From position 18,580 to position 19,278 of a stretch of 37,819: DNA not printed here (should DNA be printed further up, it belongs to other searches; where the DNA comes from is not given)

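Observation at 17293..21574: PspC / LiaF-toast-rack / small membrane protein / membrane-anchored Clp ATPase operon: candidate envelope-stress module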

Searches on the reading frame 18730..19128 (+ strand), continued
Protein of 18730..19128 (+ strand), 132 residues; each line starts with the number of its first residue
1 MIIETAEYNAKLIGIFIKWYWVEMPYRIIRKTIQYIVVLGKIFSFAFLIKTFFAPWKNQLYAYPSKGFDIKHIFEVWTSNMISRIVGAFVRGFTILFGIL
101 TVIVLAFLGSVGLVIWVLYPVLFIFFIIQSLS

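Call 35: find_encoding_contigs(protein=P0221, flank=8000, max_places=1)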
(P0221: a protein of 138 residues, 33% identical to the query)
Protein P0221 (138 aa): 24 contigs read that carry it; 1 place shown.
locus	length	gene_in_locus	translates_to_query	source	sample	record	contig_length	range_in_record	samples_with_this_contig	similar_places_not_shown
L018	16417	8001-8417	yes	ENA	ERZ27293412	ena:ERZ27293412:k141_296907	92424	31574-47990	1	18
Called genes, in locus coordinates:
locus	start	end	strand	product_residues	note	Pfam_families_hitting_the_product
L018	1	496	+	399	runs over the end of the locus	PF09925:DUF2157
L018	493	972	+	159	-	PF14345:GDYXXLXY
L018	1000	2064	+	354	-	PF03462:PCRF, PF00472:RF-1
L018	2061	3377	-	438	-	PF07690:MFS_1, PF03092:BT1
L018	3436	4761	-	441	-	PF02844:GARS_N, PF01071:GARS_A, PF02843:GARS_C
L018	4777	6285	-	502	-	PF13522:GATase_6, PF13537:GATase_7, PF00156:Pribosyltran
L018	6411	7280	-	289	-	PF00763:THF_DHG_CYH, PF02882:THF_DHG_CYH_C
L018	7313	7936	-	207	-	PF13521:AAA_28 (weak), PF02223:Thymidylate_kin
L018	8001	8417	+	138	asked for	-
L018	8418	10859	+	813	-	PF12775:AAA_7 (faint), PF13401:AAA_22 (faint), PF00004:AAA, PF07724:AAA_2, PF07728:AAA_5, PF10431:ClpB_D2-small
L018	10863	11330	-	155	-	PF08534:Redoxin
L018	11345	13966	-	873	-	PF00395:SLH, PF09826:Beta_propel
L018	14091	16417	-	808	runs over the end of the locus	-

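Call 36: find_encoding_contigs(protein=P0207, flank=8000, max_places=1)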
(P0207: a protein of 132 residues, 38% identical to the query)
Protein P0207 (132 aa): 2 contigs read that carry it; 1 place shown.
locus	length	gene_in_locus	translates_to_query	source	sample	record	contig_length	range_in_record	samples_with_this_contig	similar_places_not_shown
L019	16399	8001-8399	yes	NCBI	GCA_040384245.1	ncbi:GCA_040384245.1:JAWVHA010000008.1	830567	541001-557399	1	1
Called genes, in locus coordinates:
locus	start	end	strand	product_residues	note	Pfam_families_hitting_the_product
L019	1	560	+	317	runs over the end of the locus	-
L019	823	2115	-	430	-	PF04203:Sortase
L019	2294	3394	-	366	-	PF02540:NAD_synthase (faint), PF03054:tRNA_Me_trans, PF06508:QueC (faint), PF20259:tRNA_Me_trans_M, PF20258:tRNA_Me_trans_C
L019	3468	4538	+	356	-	PF18920:DUF5671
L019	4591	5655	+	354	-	PF03462:PCRF, PF00472:RF-1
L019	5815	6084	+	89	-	-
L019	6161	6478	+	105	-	-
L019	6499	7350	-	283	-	PF00763:THF_DHG_CYH, PF02882:THF_DHG_CYH_C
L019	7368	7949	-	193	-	PF13521:AAA_28 (weak), PF02223:Thymidylate_kin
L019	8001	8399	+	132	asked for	-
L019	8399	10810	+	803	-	PF13401:AAA_22 (faint), PF00158:Sigma54_activat (faint), PF12775:AAA_7 (faint), PF17871:AAA_lid_9 (weak), PF00004:AAA (weak), PF07724:AAA_2, PF07728:AAA_5, PF10431:ClpB_D2-small, +3 more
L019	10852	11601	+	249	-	PF13739:PdaC, PF11738:DUF3298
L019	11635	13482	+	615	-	-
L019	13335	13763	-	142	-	-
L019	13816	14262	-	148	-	-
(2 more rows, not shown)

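Call 37: find_encoding_contigs(protein=P0261, flank=8000, max_places=1)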
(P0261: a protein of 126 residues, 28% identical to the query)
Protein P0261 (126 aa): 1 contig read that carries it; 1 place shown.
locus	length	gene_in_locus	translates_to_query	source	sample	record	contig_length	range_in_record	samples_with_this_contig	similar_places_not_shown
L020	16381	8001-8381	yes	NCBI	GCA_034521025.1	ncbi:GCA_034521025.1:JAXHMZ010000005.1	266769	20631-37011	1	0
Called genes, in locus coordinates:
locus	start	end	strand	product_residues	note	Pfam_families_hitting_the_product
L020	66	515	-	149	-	PF00293:NUDIX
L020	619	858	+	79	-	PF03840:SecG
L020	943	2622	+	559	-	PF00496:SBP_bac_5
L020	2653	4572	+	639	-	PF00753:Lactamase_B, PF12706:Lactamase_B_2, PF22505:RNase_J_b_CASP, PF07521:RMMBL, PF17770:RNase_J_C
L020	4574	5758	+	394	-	PF07690:MFS_1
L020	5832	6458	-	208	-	-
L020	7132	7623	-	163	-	PF00466:Ribosomal_L10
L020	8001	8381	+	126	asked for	-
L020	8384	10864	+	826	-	PF00158:Sigma54_activat (faint), PF07724:AAA_2, PF00004:AAA (weak), PF07728:AAA_5, PF10431:ClpB_D2-small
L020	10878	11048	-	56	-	-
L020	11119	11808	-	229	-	PF13428:TPR_14 (faint), PF13432:TPR_16 (faint), PF07719:TPR_2 (faint), PF23914:TPR_CcmH_CycH (faint)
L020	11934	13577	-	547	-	-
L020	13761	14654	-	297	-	-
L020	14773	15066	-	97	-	-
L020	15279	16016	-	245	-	-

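Call 38: find_encoding_contigs(protein=P0264, flank=8000, max_places=1)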
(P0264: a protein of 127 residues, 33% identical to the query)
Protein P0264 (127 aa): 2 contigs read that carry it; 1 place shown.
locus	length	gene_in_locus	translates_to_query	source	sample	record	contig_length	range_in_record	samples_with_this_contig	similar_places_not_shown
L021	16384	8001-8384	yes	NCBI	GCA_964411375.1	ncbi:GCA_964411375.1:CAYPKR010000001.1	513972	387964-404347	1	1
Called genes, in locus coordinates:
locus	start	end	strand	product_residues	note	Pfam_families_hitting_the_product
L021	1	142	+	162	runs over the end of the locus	-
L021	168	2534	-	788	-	PF01751:Toprim, PF01131:Topoisom_bac, PF01396:Zn_ribbon_Top1, PF13368:Toprim_C_rpt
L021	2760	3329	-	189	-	PF07963:N_methyl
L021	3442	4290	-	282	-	PF02481:DNA_processg_A, PF17782:WHD_DprA (weak)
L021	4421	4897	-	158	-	-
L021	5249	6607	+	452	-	PF02403:Seryl_tRNA_N, PF00587:tRNA-synt_2b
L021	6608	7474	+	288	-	-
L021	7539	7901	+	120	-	-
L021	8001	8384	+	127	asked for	-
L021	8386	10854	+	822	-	PF17871:AAA_lid_9, PF00158:Sigma54_activat (weak), PF00004:AAA (weak), PF07724:AAA_2, PF07728:AAA_5, PF10431:ClpB_D2-small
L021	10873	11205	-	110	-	-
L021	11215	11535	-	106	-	-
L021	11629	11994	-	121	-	-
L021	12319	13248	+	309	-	PF01207:Dus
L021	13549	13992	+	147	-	-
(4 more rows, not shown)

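Call 40: find_encoding_contigs(protein=P0213, flank=8000, max_places=1)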
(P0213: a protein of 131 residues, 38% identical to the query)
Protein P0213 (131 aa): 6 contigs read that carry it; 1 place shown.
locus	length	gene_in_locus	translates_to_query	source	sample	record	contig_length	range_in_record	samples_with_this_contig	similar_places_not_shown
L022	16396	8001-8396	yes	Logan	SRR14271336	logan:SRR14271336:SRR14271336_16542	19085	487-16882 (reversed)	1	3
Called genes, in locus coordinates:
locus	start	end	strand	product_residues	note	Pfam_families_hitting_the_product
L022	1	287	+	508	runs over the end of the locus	PF02874:ATP-synt_ab_N, PF00006:ATP-synt_ab, PF00306:ATP-synt_ab_C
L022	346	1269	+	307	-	PF00231:ATP-synt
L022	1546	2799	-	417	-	PF04203:Sortase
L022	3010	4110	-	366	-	PF02540:NAD_synthase (faint), PF03054:tRNA_Me_trans, PF20259:tRNA_Me_trans_M, PF20258:tRNA_Me_trans_C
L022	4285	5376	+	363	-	PF18920:DUF5671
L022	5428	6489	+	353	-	PF03462:PCRF, PF00472:RF-1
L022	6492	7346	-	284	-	PF00763:THF_DHG_CYH, PF02882:THF_DHG_CYH_C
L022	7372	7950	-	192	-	PF13521:AAA_28 (weak), PF02223:Thymidylate_kin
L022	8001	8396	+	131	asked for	-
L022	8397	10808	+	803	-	PF00158:Sigma54_activat (faint), PF12775:AAA_7 (faint), PF13191:AAA_16 (faint), PF17871:AAA_lid_9, PF00004:AAA (weak), PF07724:AAA_2, PF07728:AAA_5, PF10431:ClpB_D2-small, +2 more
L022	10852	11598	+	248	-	PF13739:PdaC, PF11738:DUF3298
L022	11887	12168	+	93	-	-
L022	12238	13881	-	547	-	PF00118:Cpn60_TCP1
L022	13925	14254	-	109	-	PF00166:Cpn10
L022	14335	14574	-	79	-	-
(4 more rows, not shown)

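Call 41: find_encoding_contigs(protein=P0215, flank=8000, max_places=1)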
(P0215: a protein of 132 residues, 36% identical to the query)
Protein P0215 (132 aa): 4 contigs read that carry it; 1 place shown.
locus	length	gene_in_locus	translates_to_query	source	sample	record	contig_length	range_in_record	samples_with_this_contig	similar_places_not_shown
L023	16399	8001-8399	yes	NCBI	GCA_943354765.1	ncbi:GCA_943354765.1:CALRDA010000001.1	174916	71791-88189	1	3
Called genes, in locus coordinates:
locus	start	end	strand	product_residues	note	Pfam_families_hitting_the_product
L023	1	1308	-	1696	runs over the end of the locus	-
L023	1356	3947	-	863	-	PF00932:LTD (weak), PF18911:PKD_4 (weak), PF00932:LTD, PF00565:SNase, PF00932:LTD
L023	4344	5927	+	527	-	PF12072:RNase_Y_N, PF01966:HD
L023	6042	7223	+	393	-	PF00009:GTP_EFTU, PF03144:GTP_EFTU_D2, PF03143:GTP_EFTU_D3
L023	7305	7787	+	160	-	PF00338:Ribosomal_S10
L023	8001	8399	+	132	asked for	-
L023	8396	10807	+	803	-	PF13191:AAA_16 (faint), PF13401:AAA_22 (faint), PF20720:nSTAND3 (faint), PF05673:DUF815 (faint), PF00004:AAA, PF07724:AAA_2, PF07728:AAA_5, PF10431:ClpB_D2-small, +2 more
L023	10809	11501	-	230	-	PF14622:Ribonucleas_3_3, PF00636:Ribonuclease_3, PF00035:dsrm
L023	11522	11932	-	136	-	PF01029:NusB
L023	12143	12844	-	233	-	PF01027:Bax1-I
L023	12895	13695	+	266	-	PF18895:T4SS_pilin (faint)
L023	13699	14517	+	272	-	PF18895:T4SS_pilin (weak)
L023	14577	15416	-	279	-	PF00809:Pterin_bind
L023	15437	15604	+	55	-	-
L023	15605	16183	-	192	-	PF00625:Guanylate_kin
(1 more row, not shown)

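Call 42: find_encoding_contigs(protein=P0228, flank=8000, max_places=1)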
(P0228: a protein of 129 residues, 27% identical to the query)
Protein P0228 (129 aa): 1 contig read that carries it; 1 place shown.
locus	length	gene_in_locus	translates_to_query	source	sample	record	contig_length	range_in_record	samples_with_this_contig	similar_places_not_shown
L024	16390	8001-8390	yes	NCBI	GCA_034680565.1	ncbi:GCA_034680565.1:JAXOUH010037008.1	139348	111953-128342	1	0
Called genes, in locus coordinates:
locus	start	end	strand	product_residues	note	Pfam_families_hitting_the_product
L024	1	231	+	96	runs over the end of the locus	-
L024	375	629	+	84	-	-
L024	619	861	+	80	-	-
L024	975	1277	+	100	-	-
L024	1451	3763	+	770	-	PF22352:K319L-like_PKD, PF01471:PG_binding_1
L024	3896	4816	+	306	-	PF02618:YceG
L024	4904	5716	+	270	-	-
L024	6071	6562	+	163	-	PF00466:Ribosomal_L10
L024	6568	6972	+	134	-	PF16320:Ribosomal_L12_N, PF00542:Ribosomal_L12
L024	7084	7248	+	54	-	-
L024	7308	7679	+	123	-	-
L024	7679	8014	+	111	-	-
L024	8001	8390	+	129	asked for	-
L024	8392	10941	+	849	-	PF02861:Clp_N, PF05673:DUF815 (faint), PF13401:AAA_22 (faint), PF17871:AAA_lid_9, PF00004:AAA (weak), PF07724:AAA_2, PF07728:AAA_5, PF10431:ClpB_D2-small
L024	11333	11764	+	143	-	PF02381:MraZ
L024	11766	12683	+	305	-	PF01795:Methyltransf_5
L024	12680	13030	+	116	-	-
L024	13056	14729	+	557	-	PF03717:PBP_dimer, PF00905:Transpeptidase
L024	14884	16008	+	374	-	PF03222:Trp_Tyr_perm (weak)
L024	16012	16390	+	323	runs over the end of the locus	PF01699:Na_Ca_ex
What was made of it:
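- On Clp/Hsp100 class I: One orthologue (L024) has a precomputed Clp_N hit (call 42).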

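Call 43: find_encoding_contigs(protein=P0235, flank=8000, max_places=1)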
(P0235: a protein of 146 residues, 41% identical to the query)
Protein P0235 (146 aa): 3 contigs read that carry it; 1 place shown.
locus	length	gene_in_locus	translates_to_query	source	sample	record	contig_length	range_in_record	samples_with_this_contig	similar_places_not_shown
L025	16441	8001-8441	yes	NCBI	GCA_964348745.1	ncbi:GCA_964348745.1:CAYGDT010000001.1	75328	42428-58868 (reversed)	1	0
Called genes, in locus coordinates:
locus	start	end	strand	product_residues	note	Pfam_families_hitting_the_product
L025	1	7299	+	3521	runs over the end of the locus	PF00027:cNMP_binding (weak)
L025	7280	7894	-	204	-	PF13521:AAA_28 (weak), PF02223:Thymidylate_kin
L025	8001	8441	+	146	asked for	-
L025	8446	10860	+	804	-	PF13191:AAA_16 (faint), PF00158:Sigma54_activat (faint), PF13555:AAA_29 (faint), PF17871:AAA_lid_9 (weak), PF00004:AAA (weak), PF07724:AAA_2, PF07728:AAA_5, PF10431:ClpB_D2-small, +1 more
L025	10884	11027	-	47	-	-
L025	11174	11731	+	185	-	PF07638:Sigma70_ECF, PF04542:Sigma70_r2, PF08281:Sigma70_r4_2, PF04545:Sigma70_r4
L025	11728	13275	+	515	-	-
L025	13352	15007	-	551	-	PF00118:Cpn60_TCP1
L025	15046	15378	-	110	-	PF00166:Cpn10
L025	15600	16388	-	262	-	-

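Call 54: predict_structure(alignment_id=A3)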
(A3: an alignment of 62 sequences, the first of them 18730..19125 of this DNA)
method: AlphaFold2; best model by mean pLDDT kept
length: 132 residues; sequences in the alignment: 62
mean_pLDDT: 96.8   pTM: 0.79
mean pLDDT of the five models: 96.8, 95.7, 95.5, 93.6, 93.2
residues with pLDDT >= 90: 128; 70-90: 3; 50-70: 1; < 50: 0
segments of 3 or more residues with pLDDT < 50: none
pLDDT, mean of each block of 10 residues (from residue 1): 87 97 98 98 98 96 96 97 98 98 99 98 98 96
secondary structure, 60 per line:
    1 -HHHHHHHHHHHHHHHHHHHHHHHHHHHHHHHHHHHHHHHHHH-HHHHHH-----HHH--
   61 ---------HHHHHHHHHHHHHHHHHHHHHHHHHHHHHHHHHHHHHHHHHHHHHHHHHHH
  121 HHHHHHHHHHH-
elements in order: H2-43 H45-50 H70-131
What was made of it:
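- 18730..19128 (+): p132: a small helical membrane protein of an uncharacterised CPR-wide family and the dedicated partner of the Clp-like ATPase. Conserved positions are W19, L48, T51, P55-W56-K57, N80, R84, G87, R91, W116 and P120. The AF2 model has pLDDT 96.8, with two long helices (2-50 and 70-131) joined by the conserved loop (call 54).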

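Call 57: fold_search(model_id=the predicted structure, library=pdb)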
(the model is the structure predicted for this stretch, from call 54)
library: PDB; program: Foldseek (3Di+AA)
matches with E <= 10: 14; with E <= 0.001: 0
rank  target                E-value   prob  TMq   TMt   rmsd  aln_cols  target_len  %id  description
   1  8i7r_F9               4.7e+00  0.08  0.29  0.23  11.9       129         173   10  In situ structure of axonemal doublet microtubules in mouse sperm with 48-nm repeat (released 2023-10-11)
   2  9a06_MODEL_1_A        5.6e+00  0.15  0.41  0.23  11.3       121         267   14  Rosetta docking models of human KCNQ1 channel with KCNE1 auxiliary protein (released 2020-10-08)
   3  6vq6_f                5.6e+00  0.12  0.29  0.44  10.9        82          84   10  Mammalian V-ATPase from rat brain - composite model of rotational state 1 bound to ADP and SidK (built from focused re (released 2020-03-18)
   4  9nvn_A                6.3e+00  0.08  0.32  0.08  11.0       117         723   12  Structure of Nanchung-Inactive-Calmodulin in apo state (released 2026-02-11)
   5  8i7r_F8               6.3e+00  0.06  0.27  0.17  11.6       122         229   11  In situ structure of axonemal doublet microtubules in mouse sperm with 48-nm repeat (released 2023-10-11)
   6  2y48_A                7.1e+00  0.08  0.33  0.10   6.9       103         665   18  Crystal structure of LSD1-CoREST in complex with a N-terminal SNAIL peptide (released 2011-02-16)
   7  6raf_A                7.1e+00  0.06  0.24  0.08   9.5        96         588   16  Heterodimeric ABC exporter TmrAB in inward-facing narrow conformation under turnover conditions (released 2019-07-31)
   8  7emf_V                7.5e+00  0.11  0.38  0.38  10.7       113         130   12  Human Mediator (deletion of MED1-IDR) in a Tail-extended conformation (released 2021-05-05)
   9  9fv1_A                7.5e+00  0.04  0.28  0.10   9.5       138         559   15  MsbA in MSP1D1 (EPL:PC) Nanodisc inward-facing narrow open (released 2025-03-19)
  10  4oye_A                8.5e+00  0.02  0.17  0.06  19.4       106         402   12  Crystal structure of GltPh R397A in apo (released 2014-09-17)
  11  8j0q_B                9.0e+00  0.02  0.26  0.20  14.5       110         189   14  Structure of DNA binding domain of human TFAP2B (released 2023-07-05)
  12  6vqu_A                9.5e+00  0.08  0.33  0.10   7.9       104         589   12  Structure of a bacterial Atm1-family ABC exporter (released 2020-07-29)
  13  7qhm_N                9.5e+00  0.07  0.27  0.11   6.4        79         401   19  Cytochrome bcc-aa3 supercomplex (respiratory supercomplex III2/IV2) from Corynebacterium glutamicum (stigmatellin and  (released 2022-05-18)
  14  9fqr_E5               9.5e+00  0.05  0.30  0.26  14.3       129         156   13  96-nm repeat of axonemal doublet microtubules from bovine sperm (released 2025-03-26)
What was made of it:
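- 18730..19128 (+): No PDB fold match, best E=4.7 (call 57).
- Tried and rejected: A Foldseek search of the confident p132 model against the PDB found nothing, best E=4.7 (call 57).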

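Call 72: search_protein_families(library=pfam, alignment_id=A3, max_evalue=1)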
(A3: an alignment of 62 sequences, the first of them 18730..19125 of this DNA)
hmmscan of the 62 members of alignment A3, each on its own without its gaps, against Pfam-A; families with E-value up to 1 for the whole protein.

A. member 1, window:18730-19125:+ (132 aa): 1 family
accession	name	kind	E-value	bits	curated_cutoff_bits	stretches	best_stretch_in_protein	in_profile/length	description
PF00487.30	FA_desaturase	-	0.67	10.1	29.7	1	45-129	96-176/253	Fatty acid desaturase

B. families by the number of members that match (of 62 scanned): 25 families
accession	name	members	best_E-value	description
PF14017.11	DUF4233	4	0.016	Protein of unknown function (DUF4233)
PF05230.16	MASE2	3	0.0038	MASE2 domain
PF04024.17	PspC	2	0.3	PspC domain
PF00487.30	FA_desaturase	2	0.67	Fatty acid desaturase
PF23682.1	ORF28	1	0.017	ORF28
PF00881.29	Nitroreductase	1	0.025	Nitroreductase family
PF11026.13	DUF2721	1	0.05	Protein of unknown function (DUF2721)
PF18204.6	PGF-CTERM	1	0.05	PGF-CTERM motif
PF20990.2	DUF2207_C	1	0.08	Predicted membrane protein (DUF2207) C-terminal domain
PF01694.28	Rhomboid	1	0.081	Rhomboid domain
PF20342.3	DUF6637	1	0.1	Family of unknown function (DUF6637)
PF00957.27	Synaptobrevin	1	0.12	Synaptobrevin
PF06405.16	RCC_reductase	1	0.14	Red chlorophyll catabolite reductase (RCC reductase)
PF17113.10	AmpE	1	0.15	Regulatory signalling modulator protein AmpE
PF24119.1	DUF7393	1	0.16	Domain of unknown function (DUF7393)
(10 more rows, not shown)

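Call 73: search_protein_families(library=padloc, proteins=[window:18730-19128:+], max_evalue=0.01)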
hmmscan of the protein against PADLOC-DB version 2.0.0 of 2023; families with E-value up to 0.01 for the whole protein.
window:18730-19128:+ (132 aa): 0 families

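Call 78: find_encoding_contigs(protein=P0214, flank=8000, max_places=1)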
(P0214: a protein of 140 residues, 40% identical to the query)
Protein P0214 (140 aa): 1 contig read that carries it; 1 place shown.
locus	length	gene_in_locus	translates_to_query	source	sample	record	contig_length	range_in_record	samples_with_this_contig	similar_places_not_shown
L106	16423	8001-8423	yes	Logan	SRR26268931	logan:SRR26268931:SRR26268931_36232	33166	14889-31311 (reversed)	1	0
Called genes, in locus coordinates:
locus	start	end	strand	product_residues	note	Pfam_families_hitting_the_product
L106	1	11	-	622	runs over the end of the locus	?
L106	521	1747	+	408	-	PF09925:DUF2157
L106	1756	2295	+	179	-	PF14345:GDYXXLXY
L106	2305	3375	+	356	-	PF03462:PCRF, PF00472:RF-1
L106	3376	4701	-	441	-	PF02844:GARS_N, PF01071:GARS_A, PF02843:GARS_C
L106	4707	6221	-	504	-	PF13522:GATase_6, PF13537:GATase_7, PF00156:Pribosyltran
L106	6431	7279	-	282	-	PF00763:THF_DHG_CYH, PF02882:THF_DHG_CYH_C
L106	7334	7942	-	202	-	PF13521:AAA_28 (weak), PF02223:Thymidylate_kin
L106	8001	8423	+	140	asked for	-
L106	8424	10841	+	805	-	PF00158:Sigma54_activat (faint), PF13191:AAA_16 (faint), PF20720:nSTAND3 (faint), PF17871:AAA_lid_9 (weak), PF00004:AAA (weak), PF07724:AAA_2, PF07728:AAA_5, PF10431:ClpB_D2-small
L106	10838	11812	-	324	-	PF03773:ArsP_1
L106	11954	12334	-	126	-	-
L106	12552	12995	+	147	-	-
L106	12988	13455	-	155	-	PF08534:Redoxin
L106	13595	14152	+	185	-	PF07638:Sigma70_ECF, PF04542:Sigma70_r2, PF08281:Sigma70_r4_2, PF04545:Sigma70_r4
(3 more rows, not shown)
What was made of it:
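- Two are named (Peregrinibacteria, Campbellbacteria); the rest are unnamed (calls 35-38, 40-43, 78).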
